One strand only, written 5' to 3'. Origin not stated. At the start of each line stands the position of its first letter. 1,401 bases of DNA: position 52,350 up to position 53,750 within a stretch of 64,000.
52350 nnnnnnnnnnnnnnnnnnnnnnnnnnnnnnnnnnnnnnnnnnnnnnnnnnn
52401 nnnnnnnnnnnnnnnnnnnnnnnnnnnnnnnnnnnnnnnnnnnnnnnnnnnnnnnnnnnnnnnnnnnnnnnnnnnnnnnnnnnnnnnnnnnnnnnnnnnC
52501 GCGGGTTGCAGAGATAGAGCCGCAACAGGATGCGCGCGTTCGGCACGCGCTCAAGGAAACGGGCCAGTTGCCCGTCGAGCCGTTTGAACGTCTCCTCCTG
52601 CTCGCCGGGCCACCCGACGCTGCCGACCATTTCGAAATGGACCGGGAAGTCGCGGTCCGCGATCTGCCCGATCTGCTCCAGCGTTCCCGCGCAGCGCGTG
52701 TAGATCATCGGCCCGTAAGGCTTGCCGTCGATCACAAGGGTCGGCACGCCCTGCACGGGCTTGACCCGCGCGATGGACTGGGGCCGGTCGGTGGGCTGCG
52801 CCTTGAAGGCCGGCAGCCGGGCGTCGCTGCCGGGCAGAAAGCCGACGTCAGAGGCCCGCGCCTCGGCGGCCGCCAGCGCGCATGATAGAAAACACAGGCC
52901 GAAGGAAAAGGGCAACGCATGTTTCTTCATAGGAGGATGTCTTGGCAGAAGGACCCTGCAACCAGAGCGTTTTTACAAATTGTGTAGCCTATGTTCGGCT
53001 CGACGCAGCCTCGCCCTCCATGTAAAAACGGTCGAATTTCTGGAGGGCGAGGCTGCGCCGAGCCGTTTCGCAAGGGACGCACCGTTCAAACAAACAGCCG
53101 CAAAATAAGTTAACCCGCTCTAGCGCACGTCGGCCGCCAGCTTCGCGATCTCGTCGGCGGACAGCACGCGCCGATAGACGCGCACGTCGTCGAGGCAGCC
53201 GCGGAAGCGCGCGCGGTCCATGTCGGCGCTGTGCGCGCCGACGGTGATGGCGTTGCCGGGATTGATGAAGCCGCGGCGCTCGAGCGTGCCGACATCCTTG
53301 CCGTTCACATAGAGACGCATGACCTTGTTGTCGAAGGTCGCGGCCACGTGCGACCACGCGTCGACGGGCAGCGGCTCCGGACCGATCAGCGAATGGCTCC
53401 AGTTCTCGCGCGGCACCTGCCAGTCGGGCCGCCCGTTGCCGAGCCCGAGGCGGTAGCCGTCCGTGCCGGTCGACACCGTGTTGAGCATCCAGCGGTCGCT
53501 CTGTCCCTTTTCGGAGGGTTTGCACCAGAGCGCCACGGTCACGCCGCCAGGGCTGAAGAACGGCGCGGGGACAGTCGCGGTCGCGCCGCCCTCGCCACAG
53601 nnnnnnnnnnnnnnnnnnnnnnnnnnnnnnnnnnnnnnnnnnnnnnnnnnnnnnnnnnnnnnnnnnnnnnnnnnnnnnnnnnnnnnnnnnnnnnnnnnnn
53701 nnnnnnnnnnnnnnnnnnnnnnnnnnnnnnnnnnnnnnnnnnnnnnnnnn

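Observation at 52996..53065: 25-bp-stem hairpin between two glycoside-hydrolase genes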

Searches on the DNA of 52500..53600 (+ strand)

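Call 7: search_rna_families(source=window, start=52500, end=53600, threshold=evalue, max_evalue=10)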
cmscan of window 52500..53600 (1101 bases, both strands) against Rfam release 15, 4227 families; matches with E-value up to 10: 1.
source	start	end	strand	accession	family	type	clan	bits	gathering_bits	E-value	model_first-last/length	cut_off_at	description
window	53215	53290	-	RF02243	Xoo8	Gene; sRNA;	-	12.2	90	0.8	1-323/323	no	Proteobacterial sRNA Xoo8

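Call 12: search_dna_similar(query=window:52931-53119:+, collection=plasmids, mode=distant, max_evalue=1)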
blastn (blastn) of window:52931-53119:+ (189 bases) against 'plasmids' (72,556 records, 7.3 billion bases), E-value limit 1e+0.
Records with a match: 1; places in all: 1; records where one place covers at least 80% of the query: 0.
Best place of each record, by identity: 90-95% 1.
By first word of the organism name: Paracoccus 1.
By predicted mobility (MOB-suite, as given by PLSDB): non-mobilizable 1.
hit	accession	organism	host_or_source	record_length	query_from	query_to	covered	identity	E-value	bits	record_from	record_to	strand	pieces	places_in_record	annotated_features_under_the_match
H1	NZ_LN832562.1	Paracoccus aminovorans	-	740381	110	139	16%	93.3%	1e-2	46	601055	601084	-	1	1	trypsin-like peptidase domain-containing protein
